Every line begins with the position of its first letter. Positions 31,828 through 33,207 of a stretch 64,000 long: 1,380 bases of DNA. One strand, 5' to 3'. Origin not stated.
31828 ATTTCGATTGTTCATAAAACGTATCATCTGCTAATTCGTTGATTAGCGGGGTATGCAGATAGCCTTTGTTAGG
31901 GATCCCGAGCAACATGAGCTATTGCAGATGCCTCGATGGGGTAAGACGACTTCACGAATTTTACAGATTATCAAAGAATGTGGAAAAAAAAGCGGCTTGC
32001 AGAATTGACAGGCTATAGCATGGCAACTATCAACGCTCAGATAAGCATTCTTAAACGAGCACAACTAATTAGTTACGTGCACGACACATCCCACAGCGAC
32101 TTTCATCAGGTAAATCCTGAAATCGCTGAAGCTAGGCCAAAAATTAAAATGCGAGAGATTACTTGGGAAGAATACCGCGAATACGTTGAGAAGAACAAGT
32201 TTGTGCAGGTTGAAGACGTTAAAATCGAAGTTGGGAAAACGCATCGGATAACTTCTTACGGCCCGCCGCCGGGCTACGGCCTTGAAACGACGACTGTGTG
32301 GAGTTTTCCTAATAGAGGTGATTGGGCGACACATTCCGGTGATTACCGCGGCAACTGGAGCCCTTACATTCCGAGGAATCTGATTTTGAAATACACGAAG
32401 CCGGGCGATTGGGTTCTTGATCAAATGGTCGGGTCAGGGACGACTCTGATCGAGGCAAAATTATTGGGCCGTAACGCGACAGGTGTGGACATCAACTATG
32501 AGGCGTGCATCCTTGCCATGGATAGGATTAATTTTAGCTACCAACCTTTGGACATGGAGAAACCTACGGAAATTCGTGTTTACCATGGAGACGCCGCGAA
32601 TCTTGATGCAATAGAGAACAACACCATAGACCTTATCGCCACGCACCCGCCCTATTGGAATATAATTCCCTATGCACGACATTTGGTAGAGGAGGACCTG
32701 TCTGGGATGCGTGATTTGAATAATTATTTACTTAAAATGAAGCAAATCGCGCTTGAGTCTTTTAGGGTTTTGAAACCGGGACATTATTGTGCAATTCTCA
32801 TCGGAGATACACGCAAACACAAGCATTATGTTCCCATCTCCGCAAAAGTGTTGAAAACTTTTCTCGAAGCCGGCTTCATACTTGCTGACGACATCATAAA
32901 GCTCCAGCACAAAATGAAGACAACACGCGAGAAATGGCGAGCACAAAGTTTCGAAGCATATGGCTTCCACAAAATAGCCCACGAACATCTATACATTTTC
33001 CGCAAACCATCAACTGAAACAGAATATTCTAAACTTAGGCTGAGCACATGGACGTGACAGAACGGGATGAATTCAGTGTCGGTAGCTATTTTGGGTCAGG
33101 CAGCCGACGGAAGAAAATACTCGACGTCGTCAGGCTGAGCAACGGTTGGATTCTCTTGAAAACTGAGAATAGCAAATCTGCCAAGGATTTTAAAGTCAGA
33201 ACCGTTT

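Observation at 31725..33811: Low-GC, tRNA-Cys-adjacent two-gene module: HTH-fused methyltransferase translationally coupled to an unknown 205-aa protein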

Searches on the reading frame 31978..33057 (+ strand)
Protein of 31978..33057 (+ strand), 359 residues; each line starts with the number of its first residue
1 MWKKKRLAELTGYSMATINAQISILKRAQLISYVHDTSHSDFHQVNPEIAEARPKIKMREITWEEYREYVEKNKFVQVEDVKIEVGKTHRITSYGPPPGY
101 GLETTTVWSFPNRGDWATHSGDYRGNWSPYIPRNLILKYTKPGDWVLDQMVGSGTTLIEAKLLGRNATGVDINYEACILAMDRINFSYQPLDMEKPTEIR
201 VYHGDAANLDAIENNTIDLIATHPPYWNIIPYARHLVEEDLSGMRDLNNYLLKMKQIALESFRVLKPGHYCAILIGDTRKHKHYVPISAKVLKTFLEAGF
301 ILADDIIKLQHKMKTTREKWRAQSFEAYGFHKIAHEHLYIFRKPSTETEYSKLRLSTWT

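Call 4: search_protein_families(library=pfam, proteins=[window:31978-33057:+], max_evalue=0.1)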
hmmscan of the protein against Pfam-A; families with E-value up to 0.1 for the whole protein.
window:31978-33057:+ (359 aa): 4 families
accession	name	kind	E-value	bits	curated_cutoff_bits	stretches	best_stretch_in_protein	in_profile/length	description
PF01555.25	N6_N4_Mtase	-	8.8e-26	91.7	26.7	2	95-180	132-219/221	DNA methylase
PF01170.24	UPF0020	-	4.1e-06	27.1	22.3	1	140-227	26-132/197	RMKL-like, methyltransferase domain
PF08241.18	Methyltransf_11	-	0.00099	20.1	21.2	1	151-222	5-66/95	Methyltransferase domain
PF13649.12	Methyltransf_25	-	0.002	19.2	27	1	146-222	1-70/97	Methyltransferase domain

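Call 5: search_protein_families(library=ncbifam, proteins=[window:31978-33057:+], max_evalue=0.1)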
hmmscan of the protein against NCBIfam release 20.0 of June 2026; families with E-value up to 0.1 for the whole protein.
window:31978-33057:+ (359 aa): 13 families
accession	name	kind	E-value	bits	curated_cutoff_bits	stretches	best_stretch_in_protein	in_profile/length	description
TIGR01177.1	TIGR01177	hypoth_equivalog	7.4e-12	45.2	316.55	1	137-231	177-263/330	TIGR01177 family methyltransferase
NF008572.0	PRK11524.1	equivalog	1.4e-07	31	292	2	133-186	205-258/294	adenine-specific DNA-methyltransferase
NF050803.1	DnaMtaseCcrMCaul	equivalog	7.1e-07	28.4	830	1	135-186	198-249/350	adenine-specific DNA-methyltransferase CcrM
NF040721.1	Trm14_Arch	equivalog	8.7e-05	21.8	280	1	141-168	190-217/370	tRNA (guanine(6)-N2)-methyltransferase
NF010253.0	PRK13699.1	subfamily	0.00049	19.8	244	1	134-172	155-193/226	DNA methyltransferase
TIGR03534.1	RF_mod_PrmC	equivalog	0.0012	18.4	199.1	1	138-278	82-222/253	peptide chain release factor N(5)-glutamine methyltransferase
NF001790.0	PRK00517.3-3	equivalog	0.003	17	269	1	138-177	118-158/262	50S ribosomal protein L11 methyltransferase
NF011529.0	PRK14968.1-3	equivalog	0.0069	15.8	162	1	141-226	33-108/198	putative methyltransferase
NF011528.0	PRK14968.1-2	equivalog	0.012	15.1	171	1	140-254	36-144/205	putative methyltransferase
NF040538.1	methyl_ArsM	equivalog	0.018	14.2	500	0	138-211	57-130/356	arsinothricin biosynthesis methyltransferase ArsM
TIGR04344.1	ovoA_Nterm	equivalog_domain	0.019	13.8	400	1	64-110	179-225/444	5-histidylcysteine sulfoxide synthase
NF043040.1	corrin_prot_MT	hypoth_equivalog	0.025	14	180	1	134-221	33-115/216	corrinoid protein-associated methyltransferase CpaM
NF047853.1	tRm6a37MtseTrmN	equivalog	0.075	12.7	350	1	151-229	50-127/244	tRNA(1)(Val) (adenine(37)-N(6))-methyltransferase TrmN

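Call 8: search_protein_families(library=padloc, proteins=[window:31978-33057:+], max_evalue=0.1)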
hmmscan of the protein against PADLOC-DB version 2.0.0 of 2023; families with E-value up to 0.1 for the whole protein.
window:31978-33057:+ (359 aa): 62 families (the best 25 are shown)
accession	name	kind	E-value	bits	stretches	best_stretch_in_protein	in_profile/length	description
PDLC03376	MTase_II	-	5.7e-73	243.8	1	97-343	11-249/249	Type II methyltransferase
PDLC03351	MTase_II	-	3.2e-43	146.2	1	103-343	107-347/348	Type II methyltransferase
PDLC03353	MTase_II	-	7.8e-39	131.8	2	198-351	9-157/260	Type II methyltransferase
PDLC03350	MTase_II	-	1.1e-24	85.4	2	200-346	58-195/312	Type II methyltransferase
PDLC03325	MTase_II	-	1.5e-20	71.3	2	107-185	56-134/426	Type II methyltransferase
PDLC03380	MTase_II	-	5.5e-20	69.9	2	118-184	31-98/393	Type II methyltransferase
PDLC03387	MTase_II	-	1.1e-17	62.1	2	113-185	200-276/289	Type II methyltransferase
PDLC03283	MTase_II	-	1.3e-17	62.1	2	197-345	3-163/352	Type II methyltransferase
PDLC03239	MTase_II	-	2.6e-17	60.7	2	118-176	65-126/442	Type II methyltransferase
PDLC03259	MTase_II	-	5.2e-17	59.8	2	198-347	3-158/423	Type II methyltransferase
PDLC03371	MTase_II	-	5.7e-17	60.1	2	75-185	153-253/260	Type II methyltransferase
PDLC03299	MTase_II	-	9.7e-16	56.1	2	104-189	177-264/296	Type II methyltransferase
PDLC03260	MTase_II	-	2e-13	48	2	119-181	242-304/349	Type II methyltransferase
PDLC03316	MTase_II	-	3.1e-12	44.2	2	200-311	39-146/390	Type II methyltransferase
PDLC03339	MTase_II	-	3.3e-12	43.9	1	134-185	221-272/399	Type II methyltransferase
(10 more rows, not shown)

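Call 23: find_homologous_proteins(query=window:31978-33054:+, max_evalue=1e-10)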
Query window:31978-33054:+ (359 aa): 6947 proteins with E <= 1e-10 among 8000 candidates; the best 120 are listed.
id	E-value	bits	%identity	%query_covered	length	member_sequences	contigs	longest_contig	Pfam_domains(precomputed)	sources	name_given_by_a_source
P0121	5.0e-247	837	100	100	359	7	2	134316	PF01170.25,PF01555.25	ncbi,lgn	ncbi:MAG: DNA methyltransferase [Candidatus Caldarchaeum sp.]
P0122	1.1e-177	609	75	98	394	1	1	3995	PF13412.13,PF01170.25,PF01555.25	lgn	-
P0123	3.1e-175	601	73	99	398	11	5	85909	PF01555.25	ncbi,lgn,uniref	ncbi:MAG: DNA methyltransferase [Candidatus Caldarchaeum sp.]|uniref:Type II methyltransferase n=1 T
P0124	1.8e-173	595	73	99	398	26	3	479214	PF13412.13,PF01170.25,PF01555.25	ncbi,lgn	ncbi:MAG: DNA methyltransferase [Nitrososphaerota archaeon]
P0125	4.7e-165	567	68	99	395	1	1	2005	PF13412.13,PF01170.25,PF08241.19,PF01555.25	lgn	-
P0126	6.0e-158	544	74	86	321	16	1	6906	PF01170.25,PF08241.19,PF01555.25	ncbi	ncbi:MAG: DNA methyltransferase [Candidatus Caldarchaeum sp.]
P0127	3.1e-157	542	75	84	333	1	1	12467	PF01555.25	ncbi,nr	ncbi:MAG: DNA methyltransferase [Candidatus Caldarchaeum sp.]|nr:DNA methyltransferase [Candidatus C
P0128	3.2e-153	528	74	84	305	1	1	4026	PF01170.25,PF01555.25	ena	-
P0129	1.6e-151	523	72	84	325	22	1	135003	PF01170.25,PF08241.19,PF01555.25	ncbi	ncbi:MAG: DNA methyltransferase [Candidatus Caldarchaeum sp.]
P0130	1.9e-138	480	64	87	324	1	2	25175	PF01170.25,PF01555.25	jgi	-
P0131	3.8e-128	446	65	84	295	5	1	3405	PF01170.25,PF08241.19,PF01555.25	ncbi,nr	ncbi:MAG: DNA methyltransferase [Candidatus Caldarchaeum sp.]|nr:DNA methyltransferase [Candidatus C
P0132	3.1e-123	430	62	85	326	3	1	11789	PF13649.13,PF01170.25,PF08241.19,PF01555.25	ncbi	-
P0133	5.5e-123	429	62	83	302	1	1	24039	PF01170.25,PF01555.25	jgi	-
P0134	6.0e-123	429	61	84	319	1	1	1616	PF01170.25,PF01555.25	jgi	-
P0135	2.1e-122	427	63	84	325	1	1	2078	PF01170.25,PF01555.25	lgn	-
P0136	2.5e-121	423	61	84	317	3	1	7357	PF01170.25,PF01555.25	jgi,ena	-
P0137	1.9e-120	421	62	84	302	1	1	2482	PF01170.25,PF01555.25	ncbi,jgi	ncbi:MAG: DNA methyltransferase [Thermoprotei archaeon]|jgi:DNA modification methylase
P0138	4.2e-119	416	64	84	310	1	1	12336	PF01170.25,PF08241.19,PF01555.25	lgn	-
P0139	4.2e-119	416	62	84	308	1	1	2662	PF01170.25,PF01555.25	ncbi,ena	-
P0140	5.3e-119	416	61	84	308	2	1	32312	PF01170.25,PF01555.25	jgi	-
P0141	6.4e-119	416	61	85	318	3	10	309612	PF01170.25,PF01555.25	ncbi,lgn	ncbi:MAG: DNA methyltransferase [candidate division WOR-3 bacterium]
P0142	7.0e-119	415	62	83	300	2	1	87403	PF01170.25,PF01555.25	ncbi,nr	ncbi:MAG: DNA methylase [Dictyoglomus sp. NZ13-RE01]|nr:MAG: DNA methylase [Dictyoglomus sp. NZ13-RE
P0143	8.4e-119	415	62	84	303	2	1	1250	PF01170.25,PF08241.19,PF01555.25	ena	-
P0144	9.8e-119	415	61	84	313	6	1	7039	PF01170.25,PF01555.25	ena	-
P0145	1.4e-118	414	59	84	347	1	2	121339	PF01170.25,PF08241.19,PF01555.25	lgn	-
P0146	2.7e-118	413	61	84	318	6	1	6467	PF01170.25,PF01555.25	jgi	-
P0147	3.1e-118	413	61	84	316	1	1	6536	PF01170.25,PF01555.25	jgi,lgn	-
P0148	3.8e-118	413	62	82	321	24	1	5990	PF01170.25,PF08241.19,PF01555.25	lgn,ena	-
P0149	1.5e-117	411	62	84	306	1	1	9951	PF01170.25,PF08241.19,PF01555.25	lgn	-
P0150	1.8e-117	411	61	84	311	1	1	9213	PF13847.13,PF01170.25,PF08241.19,PF01555.25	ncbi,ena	-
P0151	2.5e-117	410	62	83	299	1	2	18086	PF01555.25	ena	-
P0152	2.6e-117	410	62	84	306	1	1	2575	PF01170.25,PF01555.25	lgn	-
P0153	2.9e-117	410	60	85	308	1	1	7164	PF01170.25,PF01555.25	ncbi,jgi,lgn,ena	-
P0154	3.0e-117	410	58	84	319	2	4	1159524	PF13847.13,PF13649.13,PF01170.25,PF08241.19,PF01555.25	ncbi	ncbi:MAG: DNA methyltransferase [Acidilobaceae archaeon]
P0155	3.5e-117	410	61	84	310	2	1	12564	PF01170.25,PF01555.25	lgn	-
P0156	4.8e-117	409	61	84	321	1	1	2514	PF01555.25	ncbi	-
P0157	5.0e-117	409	62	80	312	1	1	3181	PF01170.25,PF01555.25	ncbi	-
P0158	5.0e-117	409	59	85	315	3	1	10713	PF01170.25,PF01555.25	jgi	-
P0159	8.2e-117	409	60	84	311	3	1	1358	PF01170.25,PF08241.19,PF01555.25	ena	-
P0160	8.3e-117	409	60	80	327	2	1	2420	PF01170.25,PF08241.19,PF01555.25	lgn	-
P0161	9.6e-117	408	59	83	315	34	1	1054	PF01170.25,PF01555.25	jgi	jgi:DNA modification methylase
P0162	1.2e-116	408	59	85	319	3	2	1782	PF01555.25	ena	-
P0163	1.3e-116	408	59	83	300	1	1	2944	PF01170.25,PF01555.25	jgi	jgi:DNA modification methylase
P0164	1.3e-116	408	59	83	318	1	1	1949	PF01170.25,PF01555.25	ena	-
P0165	1.5e-116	408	62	83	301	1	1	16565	PF01170.25,PF01555.25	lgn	-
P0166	1.8e-116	407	59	84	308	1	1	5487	PF01170.25,PF08241.19,PF01555.25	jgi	jgi:DNA modification methylase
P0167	2.0e-116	407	59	84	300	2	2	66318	PF08241.19,PF01555.25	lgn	-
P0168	2.2e-116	407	59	84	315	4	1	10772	PF01170.25,PF08241.19,PF01555.25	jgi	-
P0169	2.4e-116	407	61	82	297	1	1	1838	PF13847.13,PF13649.13,PF01170.25,PF08241.19,PF01555.25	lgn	-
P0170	2.6e-116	407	59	83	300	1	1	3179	PF01170.25,PF01555.25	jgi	jgi:DNA modification methylase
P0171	2.6e-116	407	59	83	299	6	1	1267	PF13847.13,PF13649.13,PF01170.25,PF08241.19,PF01555.25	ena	-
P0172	3.0e-116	407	58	83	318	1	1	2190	PF01170.25,PF01555.25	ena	-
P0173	3.4e-116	407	59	83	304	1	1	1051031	PF01555.25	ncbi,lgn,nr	ncbi:MAG TPA: DNA methyltransferase [Candidatus Bathyarchaeia archaeon]|nr:DNA methyltransferase [Ca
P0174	3.4e-116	407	60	86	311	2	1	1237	PF01170.25,PF01555.25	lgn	-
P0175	3.7e-116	406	62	84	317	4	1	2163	PF01555.25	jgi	jgi:DNA modification methylase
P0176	3.9e-116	406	60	84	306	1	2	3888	PF01170.25,PF01555.25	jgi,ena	-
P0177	4.6e-116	406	60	84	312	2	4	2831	PF01170.25,PF01555.25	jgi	jgi:DNA modification methylase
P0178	4.8e-116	406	59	84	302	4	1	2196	PF01170.25,PF01555.25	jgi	jgi:DNA modification methylase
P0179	5.0e-116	406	61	84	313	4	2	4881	PF13847.13,PF13649.13,PF01170.25,PF08241.19,PF01555.25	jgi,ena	-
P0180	5.0e-116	406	61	85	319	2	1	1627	PF01555.25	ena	-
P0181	5.1e-116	406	59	84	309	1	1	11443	PF01170.25,PF01555.25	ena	-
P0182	6.2e-116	406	61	84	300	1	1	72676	PF01170.25,PF01555.25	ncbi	-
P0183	6.5e-116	406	61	84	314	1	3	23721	PF01555.25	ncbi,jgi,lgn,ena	-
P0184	6.7e-116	406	60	83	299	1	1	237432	PF13847.13,PF13649.13,PF01170.25,PF08241.19,PF01555.25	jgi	jgi:DNA modification methylase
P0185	7.3e-116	405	57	86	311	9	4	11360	PF01170.25,PF01555.25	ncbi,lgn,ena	-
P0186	7.7e-116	405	60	84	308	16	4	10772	PF01170.25,PF01555.25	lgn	-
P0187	7.7e-116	405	61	84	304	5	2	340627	PF01170.25,PF01555.25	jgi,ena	-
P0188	8.1e-116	405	60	85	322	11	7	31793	PF01170.25,PF01555.25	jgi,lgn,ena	jgi:DNA modification methylase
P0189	9.0e-116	405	59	84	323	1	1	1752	PF01170.25,PF01555.25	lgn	-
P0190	1.2e-115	405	59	84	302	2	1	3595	PF01170.25,PF01555.25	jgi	jgi:DNA modification methylase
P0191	1.2e-115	405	60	84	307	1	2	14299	PF01170.25,PF01555.25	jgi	-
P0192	1.4e-115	405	60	84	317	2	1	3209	PF01170.25,PF08241.19,PF01555.25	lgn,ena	-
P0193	1.6e-115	404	59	85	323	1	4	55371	PF01170.25,PF01555.25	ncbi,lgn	-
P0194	1.6e-115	404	61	84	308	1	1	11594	PF01170.25,PF01555.25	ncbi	-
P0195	1.7e-115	404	61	84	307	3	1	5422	PF13847.13,PF01170.25,PF08241.19,PF01555.25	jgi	-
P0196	2.3e-115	404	60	83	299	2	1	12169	PF01170.25,PF01555.25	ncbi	-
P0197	2.7e-115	404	58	84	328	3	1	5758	PF01170.25,PF01555.25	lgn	-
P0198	3.1e-115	403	61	84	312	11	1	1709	PF01170.25,PF08241.19,PF01555.25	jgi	-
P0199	3.9e-115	403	61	84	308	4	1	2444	PF01170.25,PF08241.19,PF01555.25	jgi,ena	jgi:DNA modification methylase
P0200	4.1e-115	403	58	85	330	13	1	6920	PF01170.25,PF01555.25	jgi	jgi:DNA modification methylase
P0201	4.4e-115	403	61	84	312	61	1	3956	PF01170.25,PF08241.19,PF01555.25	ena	-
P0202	4.4e-115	403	60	84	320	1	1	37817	PF01555.25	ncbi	-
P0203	5.6e-115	403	58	84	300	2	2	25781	PF01170.25,PF08241.19,PF01555.25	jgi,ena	-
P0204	6.0e-115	402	59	84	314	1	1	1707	PF01170.25,PF01555.25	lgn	-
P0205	6.5e-115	402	59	83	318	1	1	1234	PF01170.25,PF01555.25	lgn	-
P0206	8.3e-115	402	57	84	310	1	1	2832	PF01170.25,PF08241.19,PF01555.25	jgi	jgi:DNA modification methylase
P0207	8.7e-115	402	59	87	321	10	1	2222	PF01170.25,PF01555.25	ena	-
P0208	9.0e-115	402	57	84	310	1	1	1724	PF13847.13,PF01170.25,PF08241.19,PF01555.25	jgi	jgi:DNA modification methylase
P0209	9.8e-115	402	61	83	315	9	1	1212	PF01170.25,PF01555.25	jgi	jgi:DNA modification methylase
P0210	9.9e-115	402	61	84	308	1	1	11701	PF01170.25,PF01555.25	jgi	-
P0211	1.1e-114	402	59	84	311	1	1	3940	PF01170.25,PF01555.25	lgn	-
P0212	1.2e-114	401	61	84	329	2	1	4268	PF01170.25,PF08241.19,PF01555.25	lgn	-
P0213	1.3e-114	401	59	82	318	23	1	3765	PF13847.13,PF01170.25,PF08241.19,PF01555.25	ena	-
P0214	1.3e-114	401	61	83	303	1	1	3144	PF01170.25,PF01555.25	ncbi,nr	ncbi:MAG: DNA methylase [Candidatus Omnitrophica bacterium]|nr:DNA methylase [Candidatus Omnitrophot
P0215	1.5e-114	401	61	84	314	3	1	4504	PF01555.25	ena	-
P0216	1.5e-114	401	60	84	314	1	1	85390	PF01170.25,PF01555.25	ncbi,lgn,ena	-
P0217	1.5e-114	401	58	86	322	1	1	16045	PF01555.25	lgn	-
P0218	1.6e-114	401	57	87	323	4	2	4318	PF01555.25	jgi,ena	-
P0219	1.7e-114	401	58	85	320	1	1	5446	PF01555.25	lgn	-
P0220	1.9e-114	401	61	84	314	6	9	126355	PF01555.25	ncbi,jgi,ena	-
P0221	2.1e-114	401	62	84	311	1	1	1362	PF01555.25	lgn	-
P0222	2.2e-114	401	58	83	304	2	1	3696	PF01170.25,PF01555.25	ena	-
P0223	2.2e-114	401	60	84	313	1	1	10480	PF01170.25,PF01555.25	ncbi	-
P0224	2.5e-114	400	59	83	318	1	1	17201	PF01170.25,PF08241.19,PF01555.25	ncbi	-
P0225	2.5e-114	400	60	83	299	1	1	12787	PF13847.13,PF13649.13,PF01170.25,PF08241.19,PF01555.25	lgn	-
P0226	2.6e-114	400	62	80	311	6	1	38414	PF13847.13,PF08241.19,PF01555.25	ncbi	ncbi:MAG: DNA methyltransferase [Nitrososphaerota archaeon]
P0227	2.7e-114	400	59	85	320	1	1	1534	PF01170.25,PF08241.19,PF01555.25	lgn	-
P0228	2.8e-114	400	59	83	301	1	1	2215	PF13649.13,PF08241.19,PF01555.25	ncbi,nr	ncbi:MAG: DNA methyltransferase [Candidatus Thermoplasmatota archaeon]|nr:DNA methyltransferase [Can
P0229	3.0e-114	400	61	83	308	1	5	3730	PF13649.13,PF01170.25,PF08241.19,PF01555.25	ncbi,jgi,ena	jgi:DNA modification methylase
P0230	3.1e-114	400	59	84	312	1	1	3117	PF01170.25,PF01555.25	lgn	-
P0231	3.9e-114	400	60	84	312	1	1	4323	PF01170.25,PF01555.25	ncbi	-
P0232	4.2e-114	400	59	84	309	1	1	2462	PF01170.25,PF08241.19,PF01555.25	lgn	-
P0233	4.3e-114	400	60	84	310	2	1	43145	PF01555.25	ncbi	-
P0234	4.4e-114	400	59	86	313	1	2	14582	PF01555.25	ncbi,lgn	-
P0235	4.5e-114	400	60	84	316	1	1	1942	PF01170.25,PF01555.25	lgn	-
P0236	4.6e-114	400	60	83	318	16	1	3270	PF13649.13,PF01170.25,PF08241.19,PF01555.25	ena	-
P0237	4.8e-114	399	60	83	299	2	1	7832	PF13847.13,PF13649.13,PF01170.25,PF08241.19,PF01555.25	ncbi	-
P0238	5.1e-114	399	61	84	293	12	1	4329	PF01170.25,PF01555.25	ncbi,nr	ncbi:MAG: DNA methyltransferase [Hydrogenobacter thermophilus]|nr:DNA methyltransferase [Hydrogenoba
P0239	5.5e-114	399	59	84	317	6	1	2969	PF01170.25,PF01555.25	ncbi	ncbi:MAG: DNA methyltransferase [Desulfurococcaceae archaeon]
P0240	6.0e-114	399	58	86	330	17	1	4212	PF01170.25,PF01555.25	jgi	-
